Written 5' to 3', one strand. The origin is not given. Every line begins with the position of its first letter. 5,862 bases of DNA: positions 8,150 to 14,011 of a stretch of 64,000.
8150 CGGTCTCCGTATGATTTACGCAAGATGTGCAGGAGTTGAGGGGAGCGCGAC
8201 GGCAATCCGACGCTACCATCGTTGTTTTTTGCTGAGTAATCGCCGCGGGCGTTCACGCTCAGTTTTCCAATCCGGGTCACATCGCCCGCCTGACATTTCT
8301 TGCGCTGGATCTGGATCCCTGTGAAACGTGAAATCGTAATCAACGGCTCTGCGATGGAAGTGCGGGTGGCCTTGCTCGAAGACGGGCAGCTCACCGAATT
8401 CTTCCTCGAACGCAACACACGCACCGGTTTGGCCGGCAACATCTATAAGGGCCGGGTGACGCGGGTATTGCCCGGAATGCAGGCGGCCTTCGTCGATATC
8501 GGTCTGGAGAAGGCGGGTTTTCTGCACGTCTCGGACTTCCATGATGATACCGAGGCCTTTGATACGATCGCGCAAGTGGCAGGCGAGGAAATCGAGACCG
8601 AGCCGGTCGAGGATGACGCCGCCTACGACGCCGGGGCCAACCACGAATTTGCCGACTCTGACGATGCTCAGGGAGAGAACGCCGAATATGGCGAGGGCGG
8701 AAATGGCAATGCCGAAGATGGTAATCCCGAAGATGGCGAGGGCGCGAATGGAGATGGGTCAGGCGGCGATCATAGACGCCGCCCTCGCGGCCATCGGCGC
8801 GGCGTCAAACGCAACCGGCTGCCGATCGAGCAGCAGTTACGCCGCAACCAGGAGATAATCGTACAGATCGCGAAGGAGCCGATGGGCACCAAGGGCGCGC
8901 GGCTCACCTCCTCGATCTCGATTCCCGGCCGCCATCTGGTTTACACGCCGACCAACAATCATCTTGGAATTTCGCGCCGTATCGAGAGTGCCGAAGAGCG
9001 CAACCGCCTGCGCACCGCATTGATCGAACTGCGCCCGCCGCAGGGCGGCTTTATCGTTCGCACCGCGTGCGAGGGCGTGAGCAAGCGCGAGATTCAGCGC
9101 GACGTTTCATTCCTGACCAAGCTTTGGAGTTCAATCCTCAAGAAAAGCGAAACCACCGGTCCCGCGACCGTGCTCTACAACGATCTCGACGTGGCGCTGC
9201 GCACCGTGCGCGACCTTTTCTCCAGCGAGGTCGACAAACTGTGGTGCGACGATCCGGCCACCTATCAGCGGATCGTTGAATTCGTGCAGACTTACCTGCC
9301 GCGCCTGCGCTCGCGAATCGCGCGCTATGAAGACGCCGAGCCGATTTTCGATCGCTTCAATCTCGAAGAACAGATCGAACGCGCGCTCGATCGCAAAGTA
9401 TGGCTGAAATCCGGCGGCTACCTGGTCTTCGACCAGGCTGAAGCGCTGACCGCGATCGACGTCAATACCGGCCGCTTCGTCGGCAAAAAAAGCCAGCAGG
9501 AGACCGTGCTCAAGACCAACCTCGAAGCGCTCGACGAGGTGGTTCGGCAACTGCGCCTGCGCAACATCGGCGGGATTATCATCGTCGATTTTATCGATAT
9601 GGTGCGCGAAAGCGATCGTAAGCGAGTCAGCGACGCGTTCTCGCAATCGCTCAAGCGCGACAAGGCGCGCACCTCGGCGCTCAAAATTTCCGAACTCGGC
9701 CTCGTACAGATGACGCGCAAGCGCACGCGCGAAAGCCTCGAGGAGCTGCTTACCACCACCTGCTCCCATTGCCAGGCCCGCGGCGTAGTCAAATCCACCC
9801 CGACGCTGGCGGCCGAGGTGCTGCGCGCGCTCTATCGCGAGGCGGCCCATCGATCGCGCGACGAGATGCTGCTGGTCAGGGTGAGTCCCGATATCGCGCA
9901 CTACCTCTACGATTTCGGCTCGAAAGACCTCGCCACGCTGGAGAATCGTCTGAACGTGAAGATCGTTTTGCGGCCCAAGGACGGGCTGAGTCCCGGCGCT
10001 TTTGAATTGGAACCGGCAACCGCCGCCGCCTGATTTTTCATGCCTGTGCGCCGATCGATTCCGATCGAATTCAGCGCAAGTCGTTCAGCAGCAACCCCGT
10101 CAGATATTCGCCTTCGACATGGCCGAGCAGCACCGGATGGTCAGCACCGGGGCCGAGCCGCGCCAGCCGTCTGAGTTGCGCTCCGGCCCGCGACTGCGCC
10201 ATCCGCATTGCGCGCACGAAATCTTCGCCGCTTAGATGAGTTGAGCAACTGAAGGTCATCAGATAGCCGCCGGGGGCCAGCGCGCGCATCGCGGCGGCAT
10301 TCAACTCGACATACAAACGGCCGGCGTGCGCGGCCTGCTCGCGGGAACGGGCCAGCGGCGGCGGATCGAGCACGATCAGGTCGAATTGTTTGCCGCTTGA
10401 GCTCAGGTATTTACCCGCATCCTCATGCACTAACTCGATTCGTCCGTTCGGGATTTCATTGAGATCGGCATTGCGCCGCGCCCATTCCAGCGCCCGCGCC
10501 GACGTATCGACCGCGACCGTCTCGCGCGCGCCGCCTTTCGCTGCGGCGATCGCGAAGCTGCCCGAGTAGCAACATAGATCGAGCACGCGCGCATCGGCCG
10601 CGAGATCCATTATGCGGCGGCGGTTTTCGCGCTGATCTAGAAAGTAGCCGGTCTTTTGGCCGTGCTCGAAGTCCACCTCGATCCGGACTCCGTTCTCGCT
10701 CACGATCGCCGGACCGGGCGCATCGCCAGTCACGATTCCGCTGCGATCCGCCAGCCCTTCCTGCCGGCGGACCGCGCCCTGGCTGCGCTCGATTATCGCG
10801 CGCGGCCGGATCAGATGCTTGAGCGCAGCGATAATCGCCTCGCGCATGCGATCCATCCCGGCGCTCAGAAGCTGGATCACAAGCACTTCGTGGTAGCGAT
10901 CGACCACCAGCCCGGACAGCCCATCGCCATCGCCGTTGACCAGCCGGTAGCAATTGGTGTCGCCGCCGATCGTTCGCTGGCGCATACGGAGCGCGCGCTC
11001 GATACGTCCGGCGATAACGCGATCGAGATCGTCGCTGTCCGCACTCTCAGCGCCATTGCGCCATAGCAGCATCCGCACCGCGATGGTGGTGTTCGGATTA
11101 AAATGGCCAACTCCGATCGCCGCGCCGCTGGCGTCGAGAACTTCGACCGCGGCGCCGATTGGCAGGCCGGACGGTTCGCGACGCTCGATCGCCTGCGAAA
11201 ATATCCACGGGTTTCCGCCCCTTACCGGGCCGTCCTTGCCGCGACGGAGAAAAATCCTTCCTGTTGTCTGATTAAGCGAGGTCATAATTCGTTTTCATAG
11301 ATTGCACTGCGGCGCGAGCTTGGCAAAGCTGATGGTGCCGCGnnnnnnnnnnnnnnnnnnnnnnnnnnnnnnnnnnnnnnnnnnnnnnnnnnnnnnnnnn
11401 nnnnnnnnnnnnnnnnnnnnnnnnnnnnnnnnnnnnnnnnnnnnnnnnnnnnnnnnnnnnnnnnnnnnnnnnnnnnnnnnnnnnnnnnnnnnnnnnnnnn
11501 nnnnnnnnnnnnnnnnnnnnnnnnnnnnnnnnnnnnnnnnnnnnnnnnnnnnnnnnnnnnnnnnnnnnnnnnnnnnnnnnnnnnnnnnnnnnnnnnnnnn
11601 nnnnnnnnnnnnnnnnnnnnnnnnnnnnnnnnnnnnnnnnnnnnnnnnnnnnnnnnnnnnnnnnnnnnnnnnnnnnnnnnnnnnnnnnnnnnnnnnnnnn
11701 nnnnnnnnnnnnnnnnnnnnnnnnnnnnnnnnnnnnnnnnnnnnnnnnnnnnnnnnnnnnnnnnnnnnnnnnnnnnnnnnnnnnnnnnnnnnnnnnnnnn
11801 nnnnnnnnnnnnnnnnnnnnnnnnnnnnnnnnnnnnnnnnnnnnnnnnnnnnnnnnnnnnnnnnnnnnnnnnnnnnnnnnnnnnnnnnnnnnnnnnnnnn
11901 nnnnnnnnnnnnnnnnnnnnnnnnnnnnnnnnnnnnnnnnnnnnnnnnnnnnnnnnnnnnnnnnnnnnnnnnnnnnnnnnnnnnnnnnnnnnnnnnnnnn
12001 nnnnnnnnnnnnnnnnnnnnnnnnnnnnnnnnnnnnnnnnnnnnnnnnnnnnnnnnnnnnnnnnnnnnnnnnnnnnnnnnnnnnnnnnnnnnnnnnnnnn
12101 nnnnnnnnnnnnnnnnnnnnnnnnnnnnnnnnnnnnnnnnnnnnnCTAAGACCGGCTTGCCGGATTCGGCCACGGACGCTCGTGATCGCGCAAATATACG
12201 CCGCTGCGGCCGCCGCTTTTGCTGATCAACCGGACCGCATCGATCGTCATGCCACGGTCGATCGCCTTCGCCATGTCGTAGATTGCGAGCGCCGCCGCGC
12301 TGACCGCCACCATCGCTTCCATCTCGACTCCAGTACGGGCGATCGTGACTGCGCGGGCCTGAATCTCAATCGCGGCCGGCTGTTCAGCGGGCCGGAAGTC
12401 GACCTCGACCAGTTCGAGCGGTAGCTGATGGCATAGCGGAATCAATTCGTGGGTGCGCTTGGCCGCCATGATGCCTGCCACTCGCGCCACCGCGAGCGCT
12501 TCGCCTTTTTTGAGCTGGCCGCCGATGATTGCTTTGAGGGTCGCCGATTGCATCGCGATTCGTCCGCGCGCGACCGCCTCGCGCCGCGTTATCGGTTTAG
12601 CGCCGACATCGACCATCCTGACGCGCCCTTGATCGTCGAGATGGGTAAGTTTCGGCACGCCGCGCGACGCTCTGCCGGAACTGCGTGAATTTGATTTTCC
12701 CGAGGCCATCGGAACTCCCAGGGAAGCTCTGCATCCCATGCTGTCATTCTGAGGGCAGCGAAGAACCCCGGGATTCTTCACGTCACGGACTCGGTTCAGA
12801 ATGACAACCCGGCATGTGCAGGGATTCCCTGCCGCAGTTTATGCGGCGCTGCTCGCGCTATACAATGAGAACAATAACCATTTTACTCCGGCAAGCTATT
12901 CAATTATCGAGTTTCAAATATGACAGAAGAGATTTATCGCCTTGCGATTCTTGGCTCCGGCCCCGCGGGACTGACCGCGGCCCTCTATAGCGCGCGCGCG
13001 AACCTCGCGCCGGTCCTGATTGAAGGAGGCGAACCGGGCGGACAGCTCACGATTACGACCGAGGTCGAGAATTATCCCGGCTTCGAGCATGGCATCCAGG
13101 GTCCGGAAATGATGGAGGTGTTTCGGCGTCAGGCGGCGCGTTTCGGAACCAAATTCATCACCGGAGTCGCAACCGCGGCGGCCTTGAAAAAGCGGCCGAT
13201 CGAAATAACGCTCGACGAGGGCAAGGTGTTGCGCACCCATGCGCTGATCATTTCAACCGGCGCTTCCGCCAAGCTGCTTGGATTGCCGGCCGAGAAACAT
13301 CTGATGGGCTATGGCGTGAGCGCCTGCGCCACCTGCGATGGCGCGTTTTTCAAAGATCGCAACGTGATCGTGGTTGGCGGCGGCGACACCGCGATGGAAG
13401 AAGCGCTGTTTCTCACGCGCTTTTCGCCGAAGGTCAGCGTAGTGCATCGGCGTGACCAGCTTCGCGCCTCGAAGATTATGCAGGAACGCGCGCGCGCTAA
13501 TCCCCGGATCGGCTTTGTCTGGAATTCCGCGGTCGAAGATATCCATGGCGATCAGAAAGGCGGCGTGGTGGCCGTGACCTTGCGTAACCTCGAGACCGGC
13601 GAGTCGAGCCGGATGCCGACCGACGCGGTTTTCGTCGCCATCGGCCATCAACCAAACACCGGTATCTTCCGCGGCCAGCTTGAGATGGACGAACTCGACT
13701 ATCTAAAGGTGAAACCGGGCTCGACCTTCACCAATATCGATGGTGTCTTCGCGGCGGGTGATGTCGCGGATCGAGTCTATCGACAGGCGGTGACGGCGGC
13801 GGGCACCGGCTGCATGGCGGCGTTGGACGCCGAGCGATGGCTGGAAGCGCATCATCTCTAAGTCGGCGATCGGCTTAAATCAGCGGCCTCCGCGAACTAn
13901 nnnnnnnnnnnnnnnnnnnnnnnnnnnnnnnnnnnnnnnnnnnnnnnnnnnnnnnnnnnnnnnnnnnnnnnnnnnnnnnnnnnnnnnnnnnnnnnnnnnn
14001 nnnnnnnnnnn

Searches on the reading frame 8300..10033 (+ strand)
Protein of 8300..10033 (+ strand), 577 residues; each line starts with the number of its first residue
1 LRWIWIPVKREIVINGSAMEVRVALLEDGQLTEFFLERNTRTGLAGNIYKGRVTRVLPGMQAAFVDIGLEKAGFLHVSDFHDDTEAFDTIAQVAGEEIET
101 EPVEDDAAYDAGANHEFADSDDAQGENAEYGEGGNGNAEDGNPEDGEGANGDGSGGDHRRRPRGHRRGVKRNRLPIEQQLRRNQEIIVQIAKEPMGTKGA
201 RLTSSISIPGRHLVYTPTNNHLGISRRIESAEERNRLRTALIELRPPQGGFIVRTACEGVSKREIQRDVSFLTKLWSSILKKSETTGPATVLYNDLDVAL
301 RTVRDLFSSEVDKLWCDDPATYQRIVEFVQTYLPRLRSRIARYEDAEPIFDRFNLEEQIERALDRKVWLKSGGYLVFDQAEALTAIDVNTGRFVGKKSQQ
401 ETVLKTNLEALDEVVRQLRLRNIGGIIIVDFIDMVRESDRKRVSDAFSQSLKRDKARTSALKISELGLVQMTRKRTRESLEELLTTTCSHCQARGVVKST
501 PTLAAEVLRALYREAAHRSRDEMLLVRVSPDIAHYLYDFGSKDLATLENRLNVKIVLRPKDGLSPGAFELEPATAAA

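Call 26: search_protein_families(library=pfam, proteins=[window:8300-10033:+])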
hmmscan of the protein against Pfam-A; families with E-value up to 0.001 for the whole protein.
window:8300-10033:+ (577 aa): 3 families
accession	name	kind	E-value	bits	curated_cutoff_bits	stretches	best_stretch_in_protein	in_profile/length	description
PF10150.14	RNase_E_G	-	5.6e-105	351.1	25.5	1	207-476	1-270/270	Ribonuclease E/G family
PF20833.2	RNase_E_G_Thio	-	6.7e-14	52.2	26.8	1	487-571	1-84/86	RNase E/G, Thioredoxin-like domain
PF00575.29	S1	-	4.8e-05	24.1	22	1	46-88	5-41/74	S1 RNA binding domain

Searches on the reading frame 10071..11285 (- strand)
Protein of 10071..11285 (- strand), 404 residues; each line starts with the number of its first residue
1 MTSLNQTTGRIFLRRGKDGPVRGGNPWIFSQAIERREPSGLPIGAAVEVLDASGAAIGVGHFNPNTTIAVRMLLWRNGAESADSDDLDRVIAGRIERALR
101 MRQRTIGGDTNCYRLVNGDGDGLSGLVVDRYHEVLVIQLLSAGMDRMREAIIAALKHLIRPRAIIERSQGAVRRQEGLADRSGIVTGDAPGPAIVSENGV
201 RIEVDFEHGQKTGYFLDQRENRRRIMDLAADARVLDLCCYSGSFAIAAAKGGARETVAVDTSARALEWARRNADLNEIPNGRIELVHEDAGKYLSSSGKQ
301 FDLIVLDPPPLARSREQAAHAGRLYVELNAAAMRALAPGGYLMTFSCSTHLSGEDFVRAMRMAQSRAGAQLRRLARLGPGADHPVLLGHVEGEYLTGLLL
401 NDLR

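Call 26: search_protein_families(library=pfam, proteins=[window:10071-11285:-])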
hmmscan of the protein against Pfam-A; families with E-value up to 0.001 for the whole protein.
window:10071-11285:- (404 aa): 14 families
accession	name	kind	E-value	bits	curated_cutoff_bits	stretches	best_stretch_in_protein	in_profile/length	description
PF10672.15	Methyltrans_SAM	-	3.1e-21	76.3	27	1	121-348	12-240/286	S-adenosylmethionine-dependent methyltransferase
PF17785.7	PUA_3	-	1.2e-14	54.3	22.6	1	11-73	1-62/64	PUA-like domain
PF05175.20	MTS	-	3.9e-12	46.6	23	1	230-345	31-139/170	Methyltransferase small domain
PF03602.21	Cons_hypoth95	-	1.8e-10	41.2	24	1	230-309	41-122/182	Conserved hypothetical protein 95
PF06325.19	PrmA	-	5.7e-10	39.6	22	1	230-305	161-231/296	Ribosomal protein L11 methyltransferase (PrmA)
PF13649.12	Methyltransf_25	-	6.3e-10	40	27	1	234-306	1-70/97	Methyltransferase domain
PF13847.12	Methyltransf_31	-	1.7e-09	37.9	27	1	231-349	4-114/145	Methyltransferase domain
PF02475.24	TRM5-TYW2_MTfase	-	1e-08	35.7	28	1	194-307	2-111/164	TRM5/TYW2 methyltransferase domain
PF13489.12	Methyltransf_23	-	1.7e-06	28.3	27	1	219-306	7-87/164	Methyltransferase domain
PF01170.24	UPF0020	-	6.2e-06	26.5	22.3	1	255-362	78-178/197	RMKL-like, methyltransferase domain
PF02005.22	TRM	-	7.3e-06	25.9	27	1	230-308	49-128/376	N2,N2-dimethylguanosine tRNA methyltransferase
PF08241.18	Methyltransf_11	-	1.5e-05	26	21.2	1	235-306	1-66/95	Methyltransferase domain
PF01728.25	FtsJ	-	1.6e-05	25.3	24.1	1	224-343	17-136/181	FtsJ-like methyltransferase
PF08242.18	Methyltransf_12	-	7.5e-05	23.8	30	0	235-306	1-71/98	Methyltransferase domain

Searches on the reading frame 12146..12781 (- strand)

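Call 26: search_protein_families(library=pfam, proteins=[window:12146-12781:-])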
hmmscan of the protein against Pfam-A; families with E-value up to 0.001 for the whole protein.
window:12146-12781:- (211 aa): 1 family
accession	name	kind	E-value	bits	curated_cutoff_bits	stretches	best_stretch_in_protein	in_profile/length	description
PF01967.27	MoaC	-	2.3e-53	180.3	27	1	56-191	1-136/136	MoaC family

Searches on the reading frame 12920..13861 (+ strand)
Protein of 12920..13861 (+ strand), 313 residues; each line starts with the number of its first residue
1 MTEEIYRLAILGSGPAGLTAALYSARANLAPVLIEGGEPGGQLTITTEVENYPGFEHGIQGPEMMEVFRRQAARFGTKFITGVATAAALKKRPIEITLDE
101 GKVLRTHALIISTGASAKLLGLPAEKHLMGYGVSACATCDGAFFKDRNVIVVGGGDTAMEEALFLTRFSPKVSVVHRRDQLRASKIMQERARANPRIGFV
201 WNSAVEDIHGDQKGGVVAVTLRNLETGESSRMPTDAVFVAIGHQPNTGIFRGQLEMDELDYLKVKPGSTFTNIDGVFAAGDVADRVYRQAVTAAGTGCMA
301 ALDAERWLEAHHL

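Call 26: search_protein_families(library=pfam, proteins=[window:12920-13861:+])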
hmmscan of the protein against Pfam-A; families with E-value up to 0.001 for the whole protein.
window:12920-13861:+ (313 aa): 8 families
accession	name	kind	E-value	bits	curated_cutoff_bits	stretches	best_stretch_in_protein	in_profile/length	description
PF07992.20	Pyr_redox_2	-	1.2e-48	166.4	26.1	1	6-297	1-291/291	Pyridine nucleotide-disulphide oxidoreductase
PF00070.33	Pyr_redox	-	5.8e-20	72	22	1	148-222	1-80/82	Pyridine nucleotide-disulphide oxidoreductase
PF13738.12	Pyr_redox_3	-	1e-16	61.5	30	1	92-280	112-305/305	Pyridine nucleotide-disulphide oxidoreductase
PF01266.30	DAO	-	3.8e-07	30.4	27.9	0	8-41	2-37/353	FAD dependent oxidoreductase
PF13450.12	NAD_binding_8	-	1.3e-05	25.8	21.9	0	10-58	1-48/68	NAD(P)-binding Rossmann-like domain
PF13434.12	Lys_Orn_oxgnase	-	7.5e-05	22.4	21.3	0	187-244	282-338/339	L-lysine 6-monooxygenase/L-ornithine 5-monooxygenase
PF00890.30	FAD_binding_2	-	0.00013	21.7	20.4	0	9-43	3-38/414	FAD binding domain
PF03486.20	HI0933_like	-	0.00014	21.9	50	0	8-39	3-35/244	HI0933-like protein Rossmann domain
